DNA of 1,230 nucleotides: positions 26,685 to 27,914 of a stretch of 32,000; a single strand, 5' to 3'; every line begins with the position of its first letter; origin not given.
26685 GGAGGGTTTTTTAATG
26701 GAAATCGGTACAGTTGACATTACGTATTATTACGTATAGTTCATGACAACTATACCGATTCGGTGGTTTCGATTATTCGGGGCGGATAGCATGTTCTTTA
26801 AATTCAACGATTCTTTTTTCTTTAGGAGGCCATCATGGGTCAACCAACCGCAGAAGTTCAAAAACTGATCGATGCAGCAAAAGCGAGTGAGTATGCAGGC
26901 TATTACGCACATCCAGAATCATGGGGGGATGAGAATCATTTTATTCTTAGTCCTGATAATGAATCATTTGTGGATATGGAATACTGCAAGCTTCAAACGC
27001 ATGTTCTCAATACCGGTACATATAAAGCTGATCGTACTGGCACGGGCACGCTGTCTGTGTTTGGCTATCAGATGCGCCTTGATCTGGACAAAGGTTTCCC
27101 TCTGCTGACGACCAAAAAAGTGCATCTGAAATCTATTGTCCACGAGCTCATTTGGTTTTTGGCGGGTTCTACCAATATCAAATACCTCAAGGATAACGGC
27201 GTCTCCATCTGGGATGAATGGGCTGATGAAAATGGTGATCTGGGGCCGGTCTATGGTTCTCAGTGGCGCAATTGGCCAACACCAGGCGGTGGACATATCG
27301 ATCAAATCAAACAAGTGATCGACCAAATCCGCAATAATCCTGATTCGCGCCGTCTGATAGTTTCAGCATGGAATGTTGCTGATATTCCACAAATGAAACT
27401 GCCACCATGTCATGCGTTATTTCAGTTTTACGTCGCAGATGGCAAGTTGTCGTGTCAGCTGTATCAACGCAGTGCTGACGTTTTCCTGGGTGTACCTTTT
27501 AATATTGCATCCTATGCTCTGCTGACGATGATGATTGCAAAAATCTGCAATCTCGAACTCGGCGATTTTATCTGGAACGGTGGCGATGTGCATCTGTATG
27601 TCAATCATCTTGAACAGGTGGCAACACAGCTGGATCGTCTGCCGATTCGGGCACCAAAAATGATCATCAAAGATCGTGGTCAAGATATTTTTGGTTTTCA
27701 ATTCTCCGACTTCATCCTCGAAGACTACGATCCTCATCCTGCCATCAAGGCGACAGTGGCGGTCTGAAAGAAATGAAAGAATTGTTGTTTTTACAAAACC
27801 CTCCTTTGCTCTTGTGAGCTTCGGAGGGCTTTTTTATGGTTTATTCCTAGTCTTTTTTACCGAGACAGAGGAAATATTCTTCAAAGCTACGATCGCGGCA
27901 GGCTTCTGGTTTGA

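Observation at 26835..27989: Proteobacterial-type thyA that terminates on TGA inside a UGA=Gly genome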

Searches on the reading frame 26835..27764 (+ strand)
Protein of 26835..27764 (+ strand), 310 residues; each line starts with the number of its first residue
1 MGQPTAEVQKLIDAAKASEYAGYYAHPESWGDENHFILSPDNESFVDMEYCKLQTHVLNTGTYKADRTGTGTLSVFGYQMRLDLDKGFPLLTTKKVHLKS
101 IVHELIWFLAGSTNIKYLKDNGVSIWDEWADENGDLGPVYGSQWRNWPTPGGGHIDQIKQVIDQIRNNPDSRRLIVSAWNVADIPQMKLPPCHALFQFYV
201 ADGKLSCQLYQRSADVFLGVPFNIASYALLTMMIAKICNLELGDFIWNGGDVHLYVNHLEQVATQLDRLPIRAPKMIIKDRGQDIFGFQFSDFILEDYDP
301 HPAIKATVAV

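Call 9: search_solved_structures(query=window:26835-27764:+, show_alignments=2, max_evalue=1e-20)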
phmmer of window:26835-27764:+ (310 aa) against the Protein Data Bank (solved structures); distinct sequences matched with E-value up to 1e-20: 120 (the best 60 are shown).
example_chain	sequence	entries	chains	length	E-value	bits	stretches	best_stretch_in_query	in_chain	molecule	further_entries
1an5_A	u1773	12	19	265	7.5e-126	422.8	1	49-310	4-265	THYMIDYLATE SYNTHASE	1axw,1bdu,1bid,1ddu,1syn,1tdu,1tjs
1aob_A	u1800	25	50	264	8.1e-126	422.7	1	49-310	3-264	THYMIDYLATE SYNTHASE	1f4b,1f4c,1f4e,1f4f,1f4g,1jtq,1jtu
2tsc_A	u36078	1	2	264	2.1e-125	421.3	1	49-310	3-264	THYMIDYLATE SYNTHASE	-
6cdz_A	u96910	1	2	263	2.1e-125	421.3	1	49-309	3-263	Thymidylate synthase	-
1ev5_A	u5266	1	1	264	2.1e-125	421.3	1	49-310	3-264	THYMIDYLATE SYNTHASE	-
1evf_A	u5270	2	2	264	2.1e-125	421.3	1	49-310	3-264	THYMIDYLATE SYNTHASE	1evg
1zpr_A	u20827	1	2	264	2.2e-125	421.3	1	49-310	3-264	THYMIDYLATE SYNTHASE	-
2ftn_A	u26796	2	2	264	2.9e-125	420.9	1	49-310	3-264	Thymidylate synthase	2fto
2vet_A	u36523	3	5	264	3e-125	420.8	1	49-310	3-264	THYMIDYLATE SYNTHASE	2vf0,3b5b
1jg0_A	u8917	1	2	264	3e-125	420.8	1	49-310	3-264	thymidylate synthase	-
1ffl_A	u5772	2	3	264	3e-125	420.8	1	49-310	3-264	THYMIDYLATE SYNTHASE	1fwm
1bjg_A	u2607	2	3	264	4e-125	420.4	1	49-310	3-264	THYMIDYLATE SYNTHASE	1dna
1ev8_A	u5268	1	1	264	4e-125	420.4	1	49-310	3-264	THYMIDYLATE SYNTHASE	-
1aiq_A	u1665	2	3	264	4.1e-125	420.4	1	49-310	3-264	THYMIDYLATE SYNTHASE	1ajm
2g8x_A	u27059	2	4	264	4.3e-125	420.3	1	49-310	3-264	thymidylate synthase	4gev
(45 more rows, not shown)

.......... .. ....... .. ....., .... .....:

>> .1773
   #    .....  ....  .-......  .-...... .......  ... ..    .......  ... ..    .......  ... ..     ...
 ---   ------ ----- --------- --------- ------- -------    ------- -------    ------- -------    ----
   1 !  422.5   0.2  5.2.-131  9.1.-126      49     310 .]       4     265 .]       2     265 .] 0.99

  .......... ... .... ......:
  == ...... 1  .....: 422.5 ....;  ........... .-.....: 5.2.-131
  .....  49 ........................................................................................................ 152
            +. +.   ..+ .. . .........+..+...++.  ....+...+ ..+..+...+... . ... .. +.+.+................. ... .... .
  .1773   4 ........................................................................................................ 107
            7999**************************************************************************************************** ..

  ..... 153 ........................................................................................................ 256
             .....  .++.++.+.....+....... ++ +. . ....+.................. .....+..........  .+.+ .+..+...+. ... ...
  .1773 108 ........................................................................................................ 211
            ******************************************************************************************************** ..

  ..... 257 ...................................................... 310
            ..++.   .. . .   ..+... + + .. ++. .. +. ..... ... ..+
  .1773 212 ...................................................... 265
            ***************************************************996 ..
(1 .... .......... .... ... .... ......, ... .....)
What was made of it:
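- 26835..27767 (+): thyA as a standard-code gene: 310 aa, with the catalytic core at residues 48-310. PDB search E = 8e-126 to E. coli ThyA, end to end (call 9). Catalytic motifs are intact: DRTGTG, HELIWF, DSRR, PCH, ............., HLY (call 9 alignment).
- On ThyA thymidylate synthase (PF00303): E = 8e-126 to E. coli ThyA over residues 49-310 against 3-264 (call 9). All are conserved in the call 9 alignment: DRTGTG, DSRR, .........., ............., GGDVHLY.
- The 310-codon ORF is intact with all catalytic motifs (call 9).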

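Call 10: find_homologous_proteins(query=window:26835-27764:+)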
Query window:26835-27764:+ (310 aa): 8000 proteins with E <= 0.001 among 8000 candidates; the best 120 are listed.
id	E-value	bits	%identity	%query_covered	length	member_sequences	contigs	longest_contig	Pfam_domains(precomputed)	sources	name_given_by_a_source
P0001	3.5e-215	731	100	100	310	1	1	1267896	PF00303.25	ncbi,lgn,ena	-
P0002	8.3e-138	477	76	85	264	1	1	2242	PF00303.25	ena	-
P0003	2.3e-137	476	76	85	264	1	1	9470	PF00303.25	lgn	-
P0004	9.2e-137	474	77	84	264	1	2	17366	PF00303.25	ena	-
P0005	1.0e-136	473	77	84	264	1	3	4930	PF00303.25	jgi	jgi:thymidylate synthase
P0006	1.1e-136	473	76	85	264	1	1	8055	PF00303.25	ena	-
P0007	1.4e-136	473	74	85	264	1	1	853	PF00303.25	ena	-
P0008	1.7e-136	473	77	84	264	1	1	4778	PF00303.25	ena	-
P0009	2.9e-136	472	76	85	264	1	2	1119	PF00303.25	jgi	-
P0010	7.5e-136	471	76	85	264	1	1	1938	PF00303.25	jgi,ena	-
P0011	7.7e-136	471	77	84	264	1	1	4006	PF00303.25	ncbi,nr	ncbi:MAG TPA: thymidylate synthase [Methylophilaceae bacterium]|nr:thymidylate synthase [Methylophil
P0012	7.7e-136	471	77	84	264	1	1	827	PF00303.25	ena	-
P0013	1.1e-135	470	75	85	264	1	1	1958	PF00303.25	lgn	-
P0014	1.2e-135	470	77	84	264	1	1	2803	PF00303.25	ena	-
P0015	1.6e-135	469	75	85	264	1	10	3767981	PF00303.25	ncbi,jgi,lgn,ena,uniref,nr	ncbi:MAG: thymidylate synthase [Undibacterium curvum]|uniref:Thymidylate synthase n=2 Tax=Undibacter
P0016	1.9e-135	469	76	85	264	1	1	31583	PF00303.25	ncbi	ncbi:MAG TPA: thymidylate synthase [Methylophilaceae bacterium]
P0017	2.1e-135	469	76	85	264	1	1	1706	PF00303.25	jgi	-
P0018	3.0e-135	469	75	85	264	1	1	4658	PF00303.25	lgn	-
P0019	3.2e-135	468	77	82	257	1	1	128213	PF00303.25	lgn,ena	-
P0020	3.8e-135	468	76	85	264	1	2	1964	PF00303.25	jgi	jgi:thymidylate synthase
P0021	3.8e-135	468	74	85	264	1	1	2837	PF00303.25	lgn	-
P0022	3.8e-135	468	76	85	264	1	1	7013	PF00303.25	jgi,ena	-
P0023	4.4e-135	468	75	85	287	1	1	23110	PF00303.25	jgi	jgi:thymidylate synthase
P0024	4.8e-135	468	75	85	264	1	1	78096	PF00303.25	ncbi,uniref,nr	ncbi:thymidylate synthase [Adhaeribacter aerolatus]|uniref:Thymidylate synthase n=1 Tax=Adhaeribacte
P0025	5.1e-135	468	75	85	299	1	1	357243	PF00303.25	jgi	jgi:thymidylate synthase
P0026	5.2e-135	468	76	85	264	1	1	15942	PF00303.25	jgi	-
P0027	5.4e-135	468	76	84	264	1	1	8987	PF00303.25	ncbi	-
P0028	5.7e-135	468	75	85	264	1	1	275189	PF00303.25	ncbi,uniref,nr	ncbi:thymidylate synthase [Undibacterium crateris]|uniref:thymidylate synthase n=1 Tax=Undibacterium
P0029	6.0e-135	468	77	85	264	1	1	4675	PF00303.25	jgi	-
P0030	7.0e-135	467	77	85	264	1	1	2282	PF00303.25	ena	-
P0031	7.3e-135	467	76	84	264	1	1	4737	PF00303.25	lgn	-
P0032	7.8e-135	467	76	85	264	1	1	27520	PF00303.25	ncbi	-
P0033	9.4e-135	467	74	85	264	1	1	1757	PF00303.25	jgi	jgi:thymidylate synthase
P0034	1.0e-134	467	76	84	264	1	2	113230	PF00303.25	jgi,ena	-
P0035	1.0e-134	467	75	85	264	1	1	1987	PF00303.25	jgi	-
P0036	1.0e-134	467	76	85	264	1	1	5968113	PF00303.25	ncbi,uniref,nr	ncbi:thymidylate synthase [Adhaeribacter swui]|uniref:Thymidylate synthase n=1 Tax=Adhaeribacter swu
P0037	1.1e-134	467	75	85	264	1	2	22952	PF00303.25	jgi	-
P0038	1.1e-134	467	76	85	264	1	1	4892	PF00303.25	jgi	jgi:thymidylate synthase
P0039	1.1e-134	467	75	85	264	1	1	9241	PF00303.25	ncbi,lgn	-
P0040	1.4e-134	466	76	85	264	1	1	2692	PF00303.25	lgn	-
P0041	1.4e-134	466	76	85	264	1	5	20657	PF00303.25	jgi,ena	jgi:thymidylate synthase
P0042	1.5e-134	466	75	85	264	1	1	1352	PF00303.25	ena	-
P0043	1.8e-134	466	74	85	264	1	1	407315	PF00303.25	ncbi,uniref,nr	ncbi:thymidylate synthase [Adhaeribacter rhizoryzae]|uniref:Thymidylate synthase n=1 Tax=Adhaeribact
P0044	1.8e-134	466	75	85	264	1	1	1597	PF00303.25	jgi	jgi:thymidylate synthase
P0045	1.9e-134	466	76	85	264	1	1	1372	PF00303.25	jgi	-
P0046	2.1e-134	466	75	85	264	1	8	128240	PF00303.25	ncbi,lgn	-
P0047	2.3e-134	466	74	85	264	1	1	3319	PF00303.25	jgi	jgi:thymidylate synthase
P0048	2.5e-134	466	75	84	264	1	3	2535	PF00303.25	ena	-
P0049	2.5e-134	466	76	85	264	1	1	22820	PF00303.25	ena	-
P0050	2.6e-134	465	75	84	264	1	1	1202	PF00303.25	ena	-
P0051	2.6e-134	465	75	85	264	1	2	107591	PF00303.25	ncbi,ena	-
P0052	2.9e-134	465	75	85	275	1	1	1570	PF00303.25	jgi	jgi:thymidylate synthase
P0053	3.0e-134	465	76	85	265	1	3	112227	PF00303.25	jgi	jgi:thymidylate synthase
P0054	3.0e-134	465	76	85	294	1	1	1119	PF00303.25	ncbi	-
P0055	3.1e-134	465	76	85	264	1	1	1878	PF00303.25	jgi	jgi:thymidylate synthase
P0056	3.5e-134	465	76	85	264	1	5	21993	PF00303.25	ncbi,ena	-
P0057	3.6e-134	465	76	85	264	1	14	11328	PF00303.25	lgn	-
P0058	3.7e-134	465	76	85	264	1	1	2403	PF00303.25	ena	-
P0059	3.9e-134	465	75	85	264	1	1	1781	PF00303.25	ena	-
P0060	4.3e-134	465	75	85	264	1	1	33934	PF00303.25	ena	-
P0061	4.5e-134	465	76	85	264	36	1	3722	PF00303.25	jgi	jgi:thymidylate synthase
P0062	4.5e-134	465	75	85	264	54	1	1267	PF00303.25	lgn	-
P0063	4.7e-134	465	75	85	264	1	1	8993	PF00303.25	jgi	jgi:thymidylate synthase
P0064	6.3e-134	464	76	85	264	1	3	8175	PF00303.25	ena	-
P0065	6.4e-134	464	75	85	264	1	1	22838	PF00303.25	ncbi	ncbi:MAG TPA: thymidylate synthase [Methylophilaceae bacterium]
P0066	6.7e-134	464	74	85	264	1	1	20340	PF00303.25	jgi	jgi:thymidylate synthase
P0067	6.8e-134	464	75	85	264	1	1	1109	PF00303.25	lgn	-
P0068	6.8e-134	464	76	85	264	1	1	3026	PF00303.25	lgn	-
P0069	6.9e-134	464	76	85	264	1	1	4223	PF00303.25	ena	-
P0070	6.9e-134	464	76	85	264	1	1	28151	PF00303.25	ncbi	ncbi:MAG: thymidylate synthase [Sulfuricella sp.]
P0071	6.9e-134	464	75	85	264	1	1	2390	PF00303.25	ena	-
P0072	7.1e-134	464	74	85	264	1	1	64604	PF00303.25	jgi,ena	-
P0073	7.3e-134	464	75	85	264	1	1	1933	PF00303.25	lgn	-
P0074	7.3e-134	464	76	85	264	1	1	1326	PF00303.25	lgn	-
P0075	7.3e-134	464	74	85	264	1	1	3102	PF00303.25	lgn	-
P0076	7.4e-134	464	76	85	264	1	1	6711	PF00303.25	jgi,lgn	jgi:thymidylate synthase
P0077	8.1e-134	464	74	85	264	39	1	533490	PF00303.25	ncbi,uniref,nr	ncbi:thymidylate synthase [Pontibacter anaerobius]|uniref:Thymidylate synthase n=1 Tax=Pontibacter a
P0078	8.7e-134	464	75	85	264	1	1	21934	PF00303.25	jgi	jgi:thymidylate synthase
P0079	8.9e-134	464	75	85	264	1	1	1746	PF00303.25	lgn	-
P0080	9.0e-134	464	75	84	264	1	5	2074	PF00303.25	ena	-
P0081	9.3e-134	464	75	85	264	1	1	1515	PF00303.25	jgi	jgi:thymidylate synthase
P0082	9.4e-134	464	75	85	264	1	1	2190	PF00303.25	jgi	-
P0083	9.4e-134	464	76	84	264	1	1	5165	PF00303.25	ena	-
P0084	9.6e-134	464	75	84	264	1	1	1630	PF00303.25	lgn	-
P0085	9.7e-134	464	76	84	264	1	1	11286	PF00303.25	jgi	jgi:thymidylate synthase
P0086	1.0e-133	464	75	85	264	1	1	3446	PF00303.25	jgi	-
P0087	1.2e-133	463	75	85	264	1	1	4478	PF00303.25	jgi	jgi:thymidylate synthase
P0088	1.3e-133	463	75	85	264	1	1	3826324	PF00303.25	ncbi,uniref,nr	ncbi:thymidylate synthase [Sulfurimicrobium lacus]|uniref:Thymidylate synthase n=1 Tax=Sulfurimicrob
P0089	1.3e-133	463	75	85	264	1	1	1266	PF00303.25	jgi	-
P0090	1.3e-133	463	76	85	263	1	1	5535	PF00303.25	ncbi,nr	ncbi:MAG: thymidylate synthase [Sulfurimicrobium sp.]|nr:thymidylate synthase [Sulfurimicrobium sp.]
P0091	1.3e-133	463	75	84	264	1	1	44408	PF00303.25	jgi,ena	-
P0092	1.3e-133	463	74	85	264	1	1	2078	PF00303.25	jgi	jgi:thymidylate synthase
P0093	1.3e-133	463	76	85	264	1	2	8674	PF00303.25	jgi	-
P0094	1.3e-133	463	75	85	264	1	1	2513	PF00303.25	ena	-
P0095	1.3e-133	463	75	85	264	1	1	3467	PF00303.25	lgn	-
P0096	1.4e-133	463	75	85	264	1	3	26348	PF00303.25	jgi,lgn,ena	-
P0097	1.4e-133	463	74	85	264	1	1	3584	PF00303.25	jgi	-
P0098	1.5e-133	463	75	85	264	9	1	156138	PF00303.25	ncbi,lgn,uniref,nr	ncbi:thymidylate synthase [Undibacterium squillarum]|uniref:Thymidylate synthase n=1 Tax=Undibacteri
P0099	1.5e-133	463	76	84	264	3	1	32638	PF00303.25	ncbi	-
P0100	1.6e-133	463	75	85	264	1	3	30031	PF00303.25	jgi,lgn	jgi:thymidylate synthase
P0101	1.7e-133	463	75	85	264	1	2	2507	PF00303.25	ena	-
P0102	1.7e-133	463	75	82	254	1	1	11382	PF00303.25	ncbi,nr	ncbi:MAG: thymidylate synthase [Burkholderiales bacterium]|nr:thymidylate synthase [Burkholderiales 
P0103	1.8e-133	463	74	85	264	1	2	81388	PF00303.25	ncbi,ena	-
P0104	1.8e-133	463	75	85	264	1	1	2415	PF00303.25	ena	-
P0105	1.8e-133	463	76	85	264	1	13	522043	PF00303.25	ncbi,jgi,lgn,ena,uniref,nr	ncbi:MAG: thymidylate synthase [Methylophilaceae bacterium]|jgi:thymidylate synthase|uniref:thymidyl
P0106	2.0e-133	463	76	85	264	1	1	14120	PF00303.25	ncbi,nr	ncbi:MAG: thymidylate synthase [Paucimonas sp.]|nr:thymidylate synthase [Paucimonas sp.]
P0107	2.1e-133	462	75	85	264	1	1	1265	PF00303.25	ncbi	-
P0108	2.2e-133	462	76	84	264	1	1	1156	PF00303.25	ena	-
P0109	2.2e-133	462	75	85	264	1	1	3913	PF00303.25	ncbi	ncbi:MAG TPA: thymidylate synthase [Methylophilaceae bacterium]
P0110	2.3e-133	462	75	84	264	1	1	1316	PF00303.25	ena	-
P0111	2.4e-133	462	75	84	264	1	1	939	PF00303.25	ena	-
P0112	2.4e-133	462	74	85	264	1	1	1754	PF00303.25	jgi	jgi:thymidylate synthase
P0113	2.4e-133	462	75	85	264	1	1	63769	PF00303.25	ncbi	-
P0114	2.5e-133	462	75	85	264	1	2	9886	PF00303.25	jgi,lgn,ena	-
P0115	2.5e-133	462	74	85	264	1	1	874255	PF00303.25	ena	-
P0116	2.5e-133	462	74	85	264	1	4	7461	PF00303.25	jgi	jgi:thymidylate synthase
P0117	2.5e-133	462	75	85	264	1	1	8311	PF00303.25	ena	-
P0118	2.5e-133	462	75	85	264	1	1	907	PF00303.25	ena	-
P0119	2.7e-133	462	75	85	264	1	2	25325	PF00303.25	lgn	-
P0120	2.9e-133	462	75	85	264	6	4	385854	PF00303.25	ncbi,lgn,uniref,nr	ncbi:thymidylate synthase [Undibacterium sp.]|uniref:thymidylate synthase n=1 Tax=Undibacterium sp.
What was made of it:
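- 26835..26975 (+): Orphan 47-codon N-terminal extension of ThyA. All close homologues start at query residue about 48 (call 10).
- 26835..27767 (+): PF00303 is precomputed for the identical protein P0001 (call 10).
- Calls 9 and 10. No other protein above 77% identity exists among 5.8 billion clusters (call 10).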

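Call 11: find_encoding_contigs(protein=P0001, flank=10000, max_places=6)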
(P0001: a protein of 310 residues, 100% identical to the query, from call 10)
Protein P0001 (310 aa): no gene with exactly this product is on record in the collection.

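Call 12: list_cluster_members(proteins=[P0001])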
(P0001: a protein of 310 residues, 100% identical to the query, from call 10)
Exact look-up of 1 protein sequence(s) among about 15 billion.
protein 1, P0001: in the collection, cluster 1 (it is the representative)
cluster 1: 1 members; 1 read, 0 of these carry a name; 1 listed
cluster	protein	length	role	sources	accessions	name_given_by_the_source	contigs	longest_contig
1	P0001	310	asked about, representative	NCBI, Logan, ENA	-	-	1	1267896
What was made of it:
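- The identical protein is on record from a single 1,267,896-bp contig (calls 10, 12).
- Tried and rejected: The cluster look-up gave no name (call 12).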

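Call 20: find_related_loci(query=window:26835-27764:+, collection=viral_contigs, flank=5000)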
Query window:26835-27764:+ (310 aa) in viral_contigs; peptide patterns used: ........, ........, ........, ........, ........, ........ (x = any residue, [..] = any of these).
177 stretches matched a pattern; 176 encode a relative of the query (tblastn E <= 1e-3); the best 80 are kept; 80 distinct loci.
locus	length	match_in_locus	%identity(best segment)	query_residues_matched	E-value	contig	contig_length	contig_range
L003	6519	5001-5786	73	49-310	3e-130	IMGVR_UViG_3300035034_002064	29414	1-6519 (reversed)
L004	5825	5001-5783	72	50-310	8e-130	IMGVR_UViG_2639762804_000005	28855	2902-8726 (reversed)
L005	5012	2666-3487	70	38-310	3e-130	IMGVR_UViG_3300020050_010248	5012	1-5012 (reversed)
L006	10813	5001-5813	69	40-310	1e-128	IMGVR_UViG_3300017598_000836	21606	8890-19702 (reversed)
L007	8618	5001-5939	60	4-310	4e-120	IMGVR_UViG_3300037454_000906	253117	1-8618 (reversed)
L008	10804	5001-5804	66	46-310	3e-120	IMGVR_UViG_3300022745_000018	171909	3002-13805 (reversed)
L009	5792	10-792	66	50-310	2e-118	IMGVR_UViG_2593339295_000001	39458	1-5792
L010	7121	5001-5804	64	49-310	5e-118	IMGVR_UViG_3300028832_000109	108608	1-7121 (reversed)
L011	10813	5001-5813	64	46-310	6e-118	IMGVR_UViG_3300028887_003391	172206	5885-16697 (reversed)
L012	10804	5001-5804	64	49-310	5e-118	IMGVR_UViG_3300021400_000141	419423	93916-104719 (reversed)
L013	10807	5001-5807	65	43-310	2e-117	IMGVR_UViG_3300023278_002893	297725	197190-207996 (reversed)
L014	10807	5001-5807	65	43-310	2e-117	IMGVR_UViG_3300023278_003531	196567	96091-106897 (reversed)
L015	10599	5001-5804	64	49-310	6e-117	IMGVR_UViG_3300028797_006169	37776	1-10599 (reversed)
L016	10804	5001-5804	64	49-310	5e-117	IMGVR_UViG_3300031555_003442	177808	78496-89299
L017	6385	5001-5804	63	49-310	3e-116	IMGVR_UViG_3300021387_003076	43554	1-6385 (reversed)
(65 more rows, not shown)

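Call 46: find_encoding_contigs(protein=P0004, flank=4000, max_places=2)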
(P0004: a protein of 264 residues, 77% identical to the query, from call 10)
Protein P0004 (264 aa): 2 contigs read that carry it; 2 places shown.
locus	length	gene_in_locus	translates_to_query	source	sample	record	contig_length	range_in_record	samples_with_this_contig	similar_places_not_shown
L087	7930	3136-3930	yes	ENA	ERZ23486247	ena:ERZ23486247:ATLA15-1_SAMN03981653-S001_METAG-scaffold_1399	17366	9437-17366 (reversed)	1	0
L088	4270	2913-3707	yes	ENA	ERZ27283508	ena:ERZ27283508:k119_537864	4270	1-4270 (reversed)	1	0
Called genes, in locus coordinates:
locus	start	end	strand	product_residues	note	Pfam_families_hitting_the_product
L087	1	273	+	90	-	?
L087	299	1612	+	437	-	PF01408:GFO_IDH_MocA (weak), PF03447:NAD_binding_3, PF00742:Homoserine_dh, PF01842:ACT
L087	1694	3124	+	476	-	PF14821:Thr_synth_N, PF24857:THR4_C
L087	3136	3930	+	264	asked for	PF00303:Thymidylat_synt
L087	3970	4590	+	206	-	-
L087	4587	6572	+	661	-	PF05188:MutS_II, PF05192:MutS_III, PF05190:MutS_IV, PF00488:MutS_V, PF27441:MutS_C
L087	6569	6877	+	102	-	PF00190:Cupin_1 (weak), PF07883:Cupin_2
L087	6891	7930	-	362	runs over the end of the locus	PF21088:MS_channel_1st, PF00924:MS_channel_2nd, PF21082:MS_channel_3rd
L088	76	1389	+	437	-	PF01408:GFO_IDH_MocA (weak), PF03447:NAD_binding_3, PF00742:Homoserine_dh, PF01842:ACT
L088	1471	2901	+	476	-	PF14821:Thr_synth_N, PF24857:THR4_C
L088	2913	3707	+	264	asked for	PF00303:Thymidylat_synt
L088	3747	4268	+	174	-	?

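Call 47: find_encoding_contigs(protein=P0003, flank=4000, max_places=2)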
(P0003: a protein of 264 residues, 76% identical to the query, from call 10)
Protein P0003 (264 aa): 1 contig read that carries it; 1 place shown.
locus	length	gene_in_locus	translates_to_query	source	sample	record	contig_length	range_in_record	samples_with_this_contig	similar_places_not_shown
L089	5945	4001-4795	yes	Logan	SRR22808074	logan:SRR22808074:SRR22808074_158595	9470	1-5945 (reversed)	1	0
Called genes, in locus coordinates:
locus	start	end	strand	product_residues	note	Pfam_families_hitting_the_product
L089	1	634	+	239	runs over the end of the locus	PF13417:GST_N_3, PF10568:Tom37, PF13409:GST_N_2, PF17172:GST_N_4, PF17171:GST_C_6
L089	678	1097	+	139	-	-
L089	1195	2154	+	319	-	PF03595:SLAC1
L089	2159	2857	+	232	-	PF03588:Leu_Phe_trans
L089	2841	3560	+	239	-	PF04376:ATE_N, PF04377:ATE_C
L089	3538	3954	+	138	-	PF01152:Bac_globin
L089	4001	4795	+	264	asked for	PF00303:Thymidylat_synt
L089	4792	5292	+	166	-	PF00186:DHFR_1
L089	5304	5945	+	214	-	?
